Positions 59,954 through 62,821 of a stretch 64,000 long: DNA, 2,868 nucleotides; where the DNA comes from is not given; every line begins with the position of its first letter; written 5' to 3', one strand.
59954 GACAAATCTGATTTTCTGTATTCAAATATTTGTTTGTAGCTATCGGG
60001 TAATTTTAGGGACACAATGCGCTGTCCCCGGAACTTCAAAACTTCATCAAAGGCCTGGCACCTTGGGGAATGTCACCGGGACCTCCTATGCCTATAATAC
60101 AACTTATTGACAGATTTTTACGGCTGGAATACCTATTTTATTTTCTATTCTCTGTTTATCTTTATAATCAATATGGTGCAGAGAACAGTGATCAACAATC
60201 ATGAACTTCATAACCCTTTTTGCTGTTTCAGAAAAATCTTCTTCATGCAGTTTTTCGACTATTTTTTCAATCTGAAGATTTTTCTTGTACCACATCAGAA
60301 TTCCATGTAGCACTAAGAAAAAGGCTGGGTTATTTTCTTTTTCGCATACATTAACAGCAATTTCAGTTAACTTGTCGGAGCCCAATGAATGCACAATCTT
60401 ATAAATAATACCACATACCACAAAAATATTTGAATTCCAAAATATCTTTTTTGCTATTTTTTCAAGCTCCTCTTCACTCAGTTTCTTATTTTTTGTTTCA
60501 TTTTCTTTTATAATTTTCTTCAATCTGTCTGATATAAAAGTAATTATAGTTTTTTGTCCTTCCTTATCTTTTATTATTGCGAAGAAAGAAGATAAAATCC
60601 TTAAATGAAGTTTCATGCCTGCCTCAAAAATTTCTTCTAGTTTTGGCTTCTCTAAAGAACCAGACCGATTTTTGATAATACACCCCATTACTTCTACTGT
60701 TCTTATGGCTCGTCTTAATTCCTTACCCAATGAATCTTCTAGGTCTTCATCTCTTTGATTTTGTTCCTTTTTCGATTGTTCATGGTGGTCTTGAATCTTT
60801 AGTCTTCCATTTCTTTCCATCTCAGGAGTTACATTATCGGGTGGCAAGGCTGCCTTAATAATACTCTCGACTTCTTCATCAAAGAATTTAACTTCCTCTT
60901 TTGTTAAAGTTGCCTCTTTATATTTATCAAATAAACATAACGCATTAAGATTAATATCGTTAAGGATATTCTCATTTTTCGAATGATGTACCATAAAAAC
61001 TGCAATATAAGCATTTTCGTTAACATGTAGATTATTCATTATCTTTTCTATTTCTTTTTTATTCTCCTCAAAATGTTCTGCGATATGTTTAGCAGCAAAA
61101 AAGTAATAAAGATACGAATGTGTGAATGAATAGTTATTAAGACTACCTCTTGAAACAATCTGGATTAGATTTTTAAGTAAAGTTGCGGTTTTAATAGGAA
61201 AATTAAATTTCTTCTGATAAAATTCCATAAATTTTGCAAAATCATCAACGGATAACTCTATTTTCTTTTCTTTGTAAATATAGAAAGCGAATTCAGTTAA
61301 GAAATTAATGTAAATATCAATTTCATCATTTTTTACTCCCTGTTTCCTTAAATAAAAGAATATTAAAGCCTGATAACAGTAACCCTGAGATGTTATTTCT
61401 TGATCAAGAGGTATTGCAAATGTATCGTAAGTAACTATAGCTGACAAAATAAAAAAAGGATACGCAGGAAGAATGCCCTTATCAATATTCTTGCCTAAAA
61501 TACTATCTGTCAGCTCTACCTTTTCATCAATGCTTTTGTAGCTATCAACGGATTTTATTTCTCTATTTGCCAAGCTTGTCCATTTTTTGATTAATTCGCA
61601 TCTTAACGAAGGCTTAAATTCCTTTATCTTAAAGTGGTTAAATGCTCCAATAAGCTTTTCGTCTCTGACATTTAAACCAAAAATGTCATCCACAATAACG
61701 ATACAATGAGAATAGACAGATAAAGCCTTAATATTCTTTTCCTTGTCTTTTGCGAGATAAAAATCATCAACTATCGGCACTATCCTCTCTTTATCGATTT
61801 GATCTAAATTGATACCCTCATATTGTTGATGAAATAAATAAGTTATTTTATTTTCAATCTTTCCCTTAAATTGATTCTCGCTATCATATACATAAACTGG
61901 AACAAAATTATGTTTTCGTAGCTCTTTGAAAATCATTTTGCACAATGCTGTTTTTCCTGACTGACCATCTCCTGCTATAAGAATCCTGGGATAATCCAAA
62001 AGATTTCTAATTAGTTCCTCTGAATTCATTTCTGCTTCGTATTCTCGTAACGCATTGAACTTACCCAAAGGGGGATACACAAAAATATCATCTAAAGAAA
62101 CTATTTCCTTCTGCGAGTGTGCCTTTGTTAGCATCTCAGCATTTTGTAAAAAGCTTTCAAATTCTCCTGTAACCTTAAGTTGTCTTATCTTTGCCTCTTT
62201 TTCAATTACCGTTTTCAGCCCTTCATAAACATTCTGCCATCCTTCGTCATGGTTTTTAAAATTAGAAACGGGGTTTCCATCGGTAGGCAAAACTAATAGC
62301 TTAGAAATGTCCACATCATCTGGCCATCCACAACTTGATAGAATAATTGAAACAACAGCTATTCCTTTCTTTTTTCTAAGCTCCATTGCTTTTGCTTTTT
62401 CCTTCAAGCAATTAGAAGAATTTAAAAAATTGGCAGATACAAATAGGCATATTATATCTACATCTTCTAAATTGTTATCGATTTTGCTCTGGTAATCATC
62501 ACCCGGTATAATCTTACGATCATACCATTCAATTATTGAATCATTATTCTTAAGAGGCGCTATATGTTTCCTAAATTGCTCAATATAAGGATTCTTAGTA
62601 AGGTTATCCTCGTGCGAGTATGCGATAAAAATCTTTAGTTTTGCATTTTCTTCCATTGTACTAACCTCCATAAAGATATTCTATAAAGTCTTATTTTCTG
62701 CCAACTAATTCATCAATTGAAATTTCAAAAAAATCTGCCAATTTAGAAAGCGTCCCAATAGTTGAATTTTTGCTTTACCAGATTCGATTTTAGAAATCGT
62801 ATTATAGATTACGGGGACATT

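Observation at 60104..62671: TIR-STAND NTPase: candidate antiphage NLR-like effector in an AT-rich islet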

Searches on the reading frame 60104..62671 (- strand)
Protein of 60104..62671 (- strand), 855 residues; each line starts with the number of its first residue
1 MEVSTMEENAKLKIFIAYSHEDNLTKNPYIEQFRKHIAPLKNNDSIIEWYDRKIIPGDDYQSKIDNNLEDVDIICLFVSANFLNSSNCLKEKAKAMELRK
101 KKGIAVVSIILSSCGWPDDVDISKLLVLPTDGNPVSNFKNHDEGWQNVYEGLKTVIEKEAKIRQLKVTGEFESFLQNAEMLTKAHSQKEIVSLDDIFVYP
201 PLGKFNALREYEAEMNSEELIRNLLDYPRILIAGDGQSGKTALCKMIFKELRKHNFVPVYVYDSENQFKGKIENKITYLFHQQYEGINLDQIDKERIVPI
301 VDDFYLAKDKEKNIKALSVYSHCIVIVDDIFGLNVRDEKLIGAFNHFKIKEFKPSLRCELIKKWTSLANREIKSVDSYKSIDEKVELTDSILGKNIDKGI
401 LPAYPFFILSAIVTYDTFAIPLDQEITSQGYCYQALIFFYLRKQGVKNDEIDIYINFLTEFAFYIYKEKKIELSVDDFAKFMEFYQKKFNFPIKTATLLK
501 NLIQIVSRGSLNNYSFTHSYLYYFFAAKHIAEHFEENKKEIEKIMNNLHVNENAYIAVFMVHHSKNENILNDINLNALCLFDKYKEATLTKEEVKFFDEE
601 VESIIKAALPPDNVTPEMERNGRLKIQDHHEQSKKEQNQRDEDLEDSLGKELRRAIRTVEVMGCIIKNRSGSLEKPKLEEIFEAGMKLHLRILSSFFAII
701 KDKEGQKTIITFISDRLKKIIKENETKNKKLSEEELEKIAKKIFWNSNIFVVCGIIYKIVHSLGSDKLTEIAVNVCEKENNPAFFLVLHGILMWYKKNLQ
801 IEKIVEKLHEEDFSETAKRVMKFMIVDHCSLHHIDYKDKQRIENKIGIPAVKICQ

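Call 3: search_protein_families(library=pfam, proteins=[window:60104-62671:-], max_evalue=1)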
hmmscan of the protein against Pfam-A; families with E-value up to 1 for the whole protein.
window:60104-62671:- (855 aa): 14 families
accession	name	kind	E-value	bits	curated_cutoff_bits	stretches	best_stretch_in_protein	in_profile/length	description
PF13676.11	TIR_2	-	1.5e-09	38.8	28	1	14-117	1-98/122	TIR domain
PF01582.25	TIR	-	2.9e-08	34.1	21.3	1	31-112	15-97/179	TIR domain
PF01637.24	ATPase_2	-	9.7e-06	26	33.2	1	229-341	22-132/225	ATPase domain predominantly from Archaea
PF20720.3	nSTAND3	-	0.00059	20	27.2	1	218-274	8-63/155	Novel STAND NTPase 3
PF24406.1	nSTAND_NTPase4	-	0.0039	17.7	27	1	472-526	2-58/58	Novel STAND NTPase 4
PF06745.19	ATPase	-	0.0081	16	26.6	1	597-667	56-126/231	KaiC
PF24883.2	NPHP3_N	-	0.011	16.4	24.8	1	230-285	25-81/164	Nephrocystin 3, N-terminal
PF00004.35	AAA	-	0.036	15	21.2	1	230-283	1-53/131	ATPase family associated with various cellular activities (AAA)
PF08937.16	ThsB_TIR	-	0.05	14.4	21.2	1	15-108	1-94/100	Thoeris protein ThsB, TIR-like domain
PF13173.12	AAA_14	-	0.069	13.6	27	1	230-317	5-84/129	AAA domain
PF00903.31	Glyoxalase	-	0.075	13.9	20.6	1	471-497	5-31/121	Glyoxalase/Bleomycin resistance protein/Dioxygenase superfamily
PF00006.31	ATP-synt_ab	-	0.1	12.7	29.5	0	229-262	16-48/213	ATP synthase alpha/beta family, nucleotide-binding domain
PF13191.12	AAA_16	-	0.15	13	32.6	1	228-257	25-54/167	AAA ATPase domain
PF04399.18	Glutaredoxin2_C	-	0.15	12.3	32.8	1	167-218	59-111/130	Glutaredoxin 2, C terminal domain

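Call 4: search_protein_families(library=padloc, proteins=[window:60104-62671:-], max_evalue=1)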
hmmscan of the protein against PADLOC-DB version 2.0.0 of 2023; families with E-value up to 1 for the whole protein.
window:60104-62671:- (855 aa): 6 families
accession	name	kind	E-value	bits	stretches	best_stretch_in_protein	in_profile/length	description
PDLC05050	PDC-S60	-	2.4e-62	209.4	1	146-849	168-889/906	-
PDLC00420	ThsB1|ThsB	-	1.7e-30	104.3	1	13-164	3-150/319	TIR-like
PDLC02012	SAVED5--SAVED_TIR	-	0.00065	16.9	1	12-141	14-136/404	-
PDLC00914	TRIP13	-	0.00097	16.7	1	225-287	68-136/302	TRIP13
PDLC04140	mad8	-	0.004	14.7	1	228-304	28-100/314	mads_8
PDLC01515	Csx3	-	0.0092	13.6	1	228-263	7-41/183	"CAS-I,CAS-III; associated"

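Call 5: search_protein_families(library=ncbifam, proteins=[window:60104-62671:-], max_evalue=1)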
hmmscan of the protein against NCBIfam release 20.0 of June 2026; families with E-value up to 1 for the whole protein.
window:60104-62671:- (855 aa): 6 families
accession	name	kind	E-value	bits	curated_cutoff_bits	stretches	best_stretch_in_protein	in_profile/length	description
NF053861.1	DS8_antiphage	equivalog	5.9e-129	431.5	790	1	157-848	300-994/994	anti-phage protein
NF058526.1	Thoeris_type3_ThcB4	equivalog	0.00069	18.6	220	1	53-191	163-298/375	Thoeris type III anti-phage system protein ThcB4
TIGR02788.1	VirB11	equivalog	0.0082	15.2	249.95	1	208-286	124-201/308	P-type DNA transfer ATPase VirB11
TIGR03925.1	T7SS_EccC_b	equivalog_domain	0.012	13.9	346.55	1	221-276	355-413/564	type VII secretion protein EccCb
TIGR03127.2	RuMP_HxlB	equivalog_domain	0.082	12.8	160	0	718-752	2-36/178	6-phospho-3-hexuloisomerase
NF040588.1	FxsC_Nterm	equivalog_domain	0.083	12.8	130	1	34-95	32-95/182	TIR-like protein FxsC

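Call 6: find_homologous_proteins(query=window:60104-62671:-, max_evalue=0.001)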
Query window:60104-62671:- (855 aa): 965 proteins with E <= 0.001 among 8000 candidates; the best 120 are listed.
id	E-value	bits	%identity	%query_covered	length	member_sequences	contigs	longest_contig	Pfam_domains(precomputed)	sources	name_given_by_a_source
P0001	0.0e+0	1901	100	99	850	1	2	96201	PF01582.26,PF13676.12,PF01637.25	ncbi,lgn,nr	ncbi:MAG: TIR domain-containing protein [Candidatus Omnitrophica bacterium]|nr:TIR domain-containing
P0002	0.0e+0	1638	86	99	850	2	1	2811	PF01582.26,PF24406.2,PF13676.12,PF01637.25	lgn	-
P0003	0.0e+0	1444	76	99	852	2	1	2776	PF13173.13,PF01582.26,PF24406.2,PF13676.12,PF01637.25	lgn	-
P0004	0.0e+0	1367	73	99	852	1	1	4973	PF01582.26,PF24406.2,PF13676.12,PF01637.25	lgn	-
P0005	0.0e+0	1321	70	99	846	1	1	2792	PF01582.26,PF24406.2,PF13676.12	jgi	-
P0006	0.0e+0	1315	70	99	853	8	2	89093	PF13173.13,PF01582.26,PF24406.2,PF13676.12,PF01637.25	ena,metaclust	metaclust:\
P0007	0.0e+0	1288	68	99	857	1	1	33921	PF13173.13,PF01582.26,PF24406.2,PF13676.12,PF01637.25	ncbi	-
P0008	0.0e+0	1278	68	99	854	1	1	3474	PF01582.26,PF24406.2,PF13676.12,PF01637.25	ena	-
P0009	0.0e+0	1256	67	99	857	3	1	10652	PF01582.26,PF24406.2,PF13676.12,PF01637.25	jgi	-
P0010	0.0e+0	1249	67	99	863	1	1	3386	PF01582.26,PF24406.2,PF13676.12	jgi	-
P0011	0.0e+0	1248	67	99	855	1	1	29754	PF01582.26,PF24406.2,PF13676.12,PF01637.25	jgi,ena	-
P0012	0.0e+0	1239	65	99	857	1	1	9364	PF01582.26,PF24406.2,PF13676.12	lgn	-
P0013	0.0e+0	1235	66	99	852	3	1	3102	PF01582.26,PF24406.2,PF13676.12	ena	-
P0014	0.0e+0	1227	65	99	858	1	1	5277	PF13173.13,PF01582.26,PF24406.2,PF13676.12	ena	-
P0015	0.0e+0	1223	66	99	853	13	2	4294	PF01582.26,PF24406.2,PF13676.12,PF01637.25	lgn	-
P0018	0.0e+0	1212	64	99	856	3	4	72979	PF01582.26,PF24406.2,PF13676.12,PF01637.25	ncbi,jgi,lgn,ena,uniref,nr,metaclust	ncbi:ATPase [Candidatus Kryptonium thompsonii]|uniref:ATPase n=1 Tax=Candidatus Kryptonium thompsoni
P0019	0.0e+0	1209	65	99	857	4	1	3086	PF01582.26,PF24406.2,PF13676.12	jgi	-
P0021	0.0e+0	1207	64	99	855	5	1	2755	PF01582.26,PF24406.2,PF13676.12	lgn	-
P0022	0.0e+0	1207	65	99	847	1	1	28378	PF01582.26,PF24406.2,PF13676.12,PF01637.25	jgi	jgi:hypothetical protein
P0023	0.0e+0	1206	66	99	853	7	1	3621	PF01582.26,PF24406.2,PF13676.12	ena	-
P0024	0.0e+0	1202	65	99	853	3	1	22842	PF01582.26,PF24406.2,PF13676.12,PF01637.25,PF00931.29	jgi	jgi:uridine kinase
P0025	0.0e+0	1200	64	99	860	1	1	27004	PF01582.26,PF24406.2,PF13676.12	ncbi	-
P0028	0.0e+0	1197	64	100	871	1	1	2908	PF01582.26,PF24406.2,PF13676.12,PF01637.25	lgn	-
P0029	0.0e+0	1196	63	99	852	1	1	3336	PF13173.13,PF01582.26,PF24406.2,PF13676.12,PF01637.25,PF00931.29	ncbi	-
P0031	0.0e+0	1193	65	99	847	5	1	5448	PF01582.26,PF24406.2,PF13676.12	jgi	jgi:hypothetical protein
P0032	0.0e+0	1191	63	99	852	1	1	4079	PF01582.26,PF24406.2,PF13676.12,PF01637.25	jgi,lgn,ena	-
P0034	0.0e+0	1183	63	99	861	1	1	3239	PF01582.26,PF24406.2,PF13676.12,PF01637.25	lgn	-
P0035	0.0e+0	1182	62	99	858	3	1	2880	PF13173.13,PF01582.26,PF24406.2,PF13676.12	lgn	-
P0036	0.0e+0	1182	65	99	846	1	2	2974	PF01582.26,PF24406.2,PF13676.12,PF20720.4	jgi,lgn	jgi:hypothetical protein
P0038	0.0e+0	1180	62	99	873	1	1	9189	PF01582.26,PF24406.2,PF13676.12,PF01637.25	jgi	jgi:hypothetical protein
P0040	0.0e+0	1179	64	99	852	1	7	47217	PF01582.26,PF24406.2,PF13676.12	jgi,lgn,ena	jgi:hypothetical protein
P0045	0.0e+0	1176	64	99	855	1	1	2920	PF01582.26,PF24406.2,PF13676.12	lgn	-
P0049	0.0e+0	1173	63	99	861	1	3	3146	PF01582.26,PF24406.2,PF13676.12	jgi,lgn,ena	-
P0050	0.0e+0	1173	63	99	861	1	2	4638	PF01582.26,PF24406.2,PF13676.12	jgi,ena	-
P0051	0.0e+0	1172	62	99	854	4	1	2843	PF01582.26,PF24406.2,PF13676.12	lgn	-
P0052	0.0e+0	1172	61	99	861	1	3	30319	PF01582.26,PF24406.2,PF13676.12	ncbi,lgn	-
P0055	0.0e+0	1169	61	99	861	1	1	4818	PF01582.26,PF24406.2,PF13676.12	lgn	-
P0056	0.0e+0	1169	63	100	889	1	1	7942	PF01582.26,PF24406.2,PF13676.12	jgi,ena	-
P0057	0.0e+0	1168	62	100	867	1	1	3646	PF01582.26,PF24406.2,PF13676.12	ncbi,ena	-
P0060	0.0e+0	1158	62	99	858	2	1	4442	PF01582.26,PF24406.2,PF13676.12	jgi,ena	-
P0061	0.0e+0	1156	63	99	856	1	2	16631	PF01582.26,PF24406.2,PF13676.12,PF01637.25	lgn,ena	-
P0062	0.0e+0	1154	61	99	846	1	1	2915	PF13173.13,PF01582.26,PF24406.2,PF13676.12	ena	-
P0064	0.0e+0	1152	62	99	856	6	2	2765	PF01582.26,PF24406.2,PF13676.12,PF01637.25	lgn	-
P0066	0.0e+0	1151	62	99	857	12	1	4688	PF01582.26,PF24406.2,PF13676.12,PF01637.25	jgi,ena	-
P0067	0.0e+0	1150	60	99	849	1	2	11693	PF01582.26,PF24406.2,PF13676.12,PF20720.4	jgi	-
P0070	0.0e+0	1142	62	99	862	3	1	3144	PF13173.13,PF01582.26,PF24406.2,PF13676.12,PF01637.25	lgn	-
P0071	0.0e+0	1142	65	93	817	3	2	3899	PF13173.13,PF24406.2,PF13676.12,PF01637.25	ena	-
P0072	0.0e+0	1141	62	99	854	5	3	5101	PF01582.26,PF24406.2,PF13676.12,PF01637.25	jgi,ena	-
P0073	0.0e+0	1139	61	99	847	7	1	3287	PF01582.26,PF24406.2,PF13676.12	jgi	-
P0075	0.0e+0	1136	60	99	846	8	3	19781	PF13173.13,PF01582.26,PF24406.2,PF13676.12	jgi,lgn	-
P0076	0.0e+0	1134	62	99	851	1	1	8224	PF01582.26,PF24406.2,PF13676.12,PF01637.25,PF20720.4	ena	-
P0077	0.0e+0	1132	61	99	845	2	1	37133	PF01582.26,PF24406.2,PF13676.12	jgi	-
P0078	0.0e+0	1132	62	99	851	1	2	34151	PF13173.13,PF01582.26,PF24406.2,PF13676.12,PF01637.25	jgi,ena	-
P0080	0.0e+0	1132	61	100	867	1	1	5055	PF01582.26,PF24406.2,PF13676.12,PF01637.25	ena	-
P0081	0.0e+0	1129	62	99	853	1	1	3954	PF01582.26,PF24406.2,PF13676.12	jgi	-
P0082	0.0e+0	1129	61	99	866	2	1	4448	PF01582.26,PF24406.2,PF13676.12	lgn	-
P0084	0.0e+0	1128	60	99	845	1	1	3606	PF01582.26,PF24406.2,PF13676.12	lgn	-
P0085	0.0e+0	1127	62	99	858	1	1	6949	PF13173.13,PF01582.26,PF24406.2,PF13676.12,PF01637.25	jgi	jgi:hypothetical protein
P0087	0.0e+0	1121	60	99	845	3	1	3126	PF01582.26,PF24406.2,PF13676.12,PF20720.4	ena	-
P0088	0.0e+0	1121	61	100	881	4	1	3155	PF24406.2,PF13676.12,PF01637.25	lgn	-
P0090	0.0e+0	1114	60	99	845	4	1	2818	PF01582.26,PF24406.2,PF13676.12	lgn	-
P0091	0.0e+0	1113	60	99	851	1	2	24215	PF01582.26,PF24406.2,PF13401.13,PF13676.12,PF01637.25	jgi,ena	-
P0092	0.0e+0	1113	60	99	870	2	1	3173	PF13173.13,PF01582.26,PF24406.2,PF13676.12,PF01637.25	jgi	jgi:adenylate kinase family enzyme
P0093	0.0e+0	1113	61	99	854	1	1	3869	PF01582.26,PF24406.2,PF13676.12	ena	-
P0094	0.0e+0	1112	60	99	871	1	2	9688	PF13173.13,PF01582.26,PF24406.2,PF13676.12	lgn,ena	-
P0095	0.0e+0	1112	61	99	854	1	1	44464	PF01582.26,PF24406.2,PF13676.12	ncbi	-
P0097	0.0e+0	1110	61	99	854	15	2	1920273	PF01582.26,PF24406.2,PF13676.12,PF01637.25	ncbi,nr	ncbi:TIR domain protein [Candidatus Methanoperedenaceae archaeon GB50]|nr:TIR domain protein [Candid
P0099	0.0e+0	1109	61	100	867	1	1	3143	PF24406.2,PF13676.12,PF01637.25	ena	-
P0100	0.0e+0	1108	60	98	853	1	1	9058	PF13173.13,PF01582.26,PF24406.2,PF13676.12,PF01637.25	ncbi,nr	ncbi:TIR domain-containing protein [bacterium]|nr:TIR domain-containing protein [bacterium]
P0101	0.0e+0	1108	59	99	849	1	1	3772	PF01582.26,PF24406.2,PF13676.12,PF01637.25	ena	-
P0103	0.0e+0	1106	59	99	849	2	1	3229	PF01582.26,PF24406.2,PF13676.12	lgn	-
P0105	0.0e+0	1105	60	99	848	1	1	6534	PF01582.26,PF24406.2,PF13676.12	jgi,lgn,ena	-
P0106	0.0e+0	1103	58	99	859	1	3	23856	PF01582.26,PF24406.2,PF13676.12,PF01637.25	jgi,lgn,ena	-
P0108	0.0e+0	1103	60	99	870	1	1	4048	PF24406.2,PF13676.12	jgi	jgi:uridine kinase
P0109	0.0e+0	1102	61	99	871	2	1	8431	PF13173.13,PF01582.26,PF24406.2,PF13676.12,PF01637.25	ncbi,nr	ncbi:MAG: toll/interleukin-1 receptor domain-containing protein [Deltaproteobacteria bacterium]|nr:t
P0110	0.0e+0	1101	59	99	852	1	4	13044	PF01582.26,PF24406.2,PF13676.12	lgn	-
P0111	0.0e+0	1101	60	99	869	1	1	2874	PF01582.26,PF24406.2,PF13676.12,PF01637.25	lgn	-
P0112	0.0e+0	1101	59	99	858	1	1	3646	PF01582.26,PF24406.2,PF13676.12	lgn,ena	-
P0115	0.0e+0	1098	60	99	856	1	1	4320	PF01582.26,PF24406.2,PF13676.12,PF01637.25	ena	-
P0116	0.0e+0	1097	58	99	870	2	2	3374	PF01582.26,PF24406.2,PF13676.12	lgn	-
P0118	0.0e+0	1096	60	99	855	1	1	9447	PF13173.13,PF01582.26,PF24406.2,PF13676.12,PF01637.25,PF08937.17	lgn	-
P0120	0.0e+0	1094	60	99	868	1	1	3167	PF01582.26,PF24406.2,PF13676.12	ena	-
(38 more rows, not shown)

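Call 8: search_solved_structures(query=window:60104-62671:-, max_evalue=1)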
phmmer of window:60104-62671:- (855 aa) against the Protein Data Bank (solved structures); distinct sequences matched with E-value up to 1: 4.
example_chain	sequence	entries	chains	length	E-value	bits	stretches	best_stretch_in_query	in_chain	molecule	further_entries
4wn4_A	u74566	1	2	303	2.1e-06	29.3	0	204-261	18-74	Pentatricopeptide repeat protein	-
5orq_A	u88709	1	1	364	3.2e-06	28.7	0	203-261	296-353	cPPR-Telo1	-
5orm_A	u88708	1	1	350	3.8e-06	28.5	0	213-267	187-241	cPPR-Telo1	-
4pjr_A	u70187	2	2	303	4.3e-05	25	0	202-261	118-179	Pentatricopeptide repeat protein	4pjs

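Call 21: find_encoding_contigs(protein=P0006, flank=8000, max_places=3)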
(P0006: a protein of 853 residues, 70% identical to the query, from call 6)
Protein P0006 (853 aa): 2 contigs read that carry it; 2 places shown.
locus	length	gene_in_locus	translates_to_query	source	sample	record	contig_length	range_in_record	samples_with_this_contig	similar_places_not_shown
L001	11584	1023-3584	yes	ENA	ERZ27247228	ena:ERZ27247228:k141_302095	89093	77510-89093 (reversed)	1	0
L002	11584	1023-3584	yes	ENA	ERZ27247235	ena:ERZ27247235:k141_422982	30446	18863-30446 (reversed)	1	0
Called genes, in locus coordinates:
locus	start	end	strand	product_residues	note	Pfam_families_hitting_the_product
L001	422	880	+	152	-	-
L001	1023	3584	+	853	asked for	PF01582:TIR, PF13676:TIR_2, PF01637:ATPase_2 (weak), PF13173:AAA_14 (weak), PF24406:nSTAND_NTPase4 (weak)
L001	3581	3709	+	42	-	-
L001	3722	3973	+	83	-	-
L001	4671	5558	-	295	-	PF00892:EamA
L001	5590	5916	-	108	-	PF05258:DciA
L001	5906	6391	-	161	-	PF00149:Metallophos, PF12850:Metallophos_2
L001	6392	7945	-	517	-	PF03979:Sigma70_r1_1 (weak), PF00140:Sigma70_r1_2, PF04542:Sigma70_r2, PF04539:Sigma70_r3, PF04545:Sigma70_r4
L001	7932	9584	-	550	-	PF01807:Zn_ribbon_DnaG, PF08275:DNAG_N, PF01751:Toprim, PF13155:Toprim_2, PF13362:Toprim_3, PF13662:Toprim_4, PF10410:DnaB_bind (weak)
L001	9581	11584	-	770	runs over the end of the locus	PF00488:MutS_V, PF20297:MSSS (weak), PF01713:Smr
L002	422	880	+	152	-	-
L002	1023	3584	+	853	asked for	PF01582:TIR, PF13676:TIR_2, PF01637:ATPase_2 (weak), PF13173:AAA_14 (weak), PF24406:nSTAND_NTPase4 (weak)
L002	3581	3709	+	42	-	-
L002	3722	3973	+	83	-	-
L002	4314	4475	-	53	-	-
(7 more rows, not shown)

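Call 22: find_encoding_contigs(protein=P0018, flank=8000, max_places=3)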
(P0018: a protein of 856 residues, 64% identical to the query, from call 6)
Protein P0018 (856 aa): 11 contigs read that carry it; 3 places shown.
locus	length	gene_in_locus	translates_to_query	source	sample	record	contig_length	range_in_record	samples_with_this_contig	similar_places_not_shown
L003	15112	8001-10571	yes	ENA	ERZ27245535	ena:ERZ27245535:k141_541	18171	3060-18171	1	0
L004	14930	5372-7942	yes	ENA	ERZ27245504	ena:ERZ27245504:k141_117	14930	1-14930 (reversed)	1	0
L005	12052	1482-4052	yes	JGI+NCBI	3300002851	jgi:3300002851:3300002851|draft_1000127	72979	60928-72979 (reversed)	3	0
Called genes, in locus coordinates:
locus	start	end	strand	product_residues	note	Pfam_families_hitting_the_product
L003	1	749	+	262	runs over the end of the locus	PF00561:Abhydrolase_1, PF12697:Abhydrolase_6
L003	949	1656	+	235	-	PF02517:Rce1-like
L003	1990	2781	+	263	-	PF01209:Ubie_methyltran, PF13489:Methyltransf_23, PF09445:Methyltransf_15 (weak), PF13847:Methyltransf_31, PF08241:Methyltransf_11, PF08242:Methyltransf_12, PF13649:Methyltransf_25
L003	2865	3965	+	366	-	-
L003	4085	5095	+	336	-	PF13191:AAA_16 (weak), PF13555:AAA_29 (weak)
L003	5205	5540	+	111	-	PF22600:MTPAP-like_central (weak), PF18765:Polbeta, PF01909:NTP_transf_2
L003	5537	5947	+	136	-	PF05168:HEPN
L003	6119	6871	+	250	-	-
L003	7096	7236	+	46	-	-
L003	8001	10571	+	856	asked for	PF01582:TIR, PF13676:TIR_2, PF01637:ATPase_2 (weak), PF24406:nSTAND_NTPase4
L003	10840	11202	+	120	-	PF13481:AAA_25 (weak), PF03796:DnaB_C (weak), PF06745:ATPase (weak)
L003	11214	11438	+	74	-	-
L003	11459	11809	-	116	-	PF01934:HepT-like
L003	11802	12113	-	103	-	PF18765:Polbeta, PF01909:NTP_transf_2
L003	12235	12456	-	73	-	-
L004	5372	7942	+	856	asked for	PF01582:TIR, PF13676:TIR_2, PF01637:ATPase_2 (weak), PF24406:nSTAND_NTPase4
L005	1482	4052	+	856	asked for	PF01582:TIR, PF13676:TIR_2, PF01637:ATPase_2 (weak), PF24406:nSTAND_NTPase4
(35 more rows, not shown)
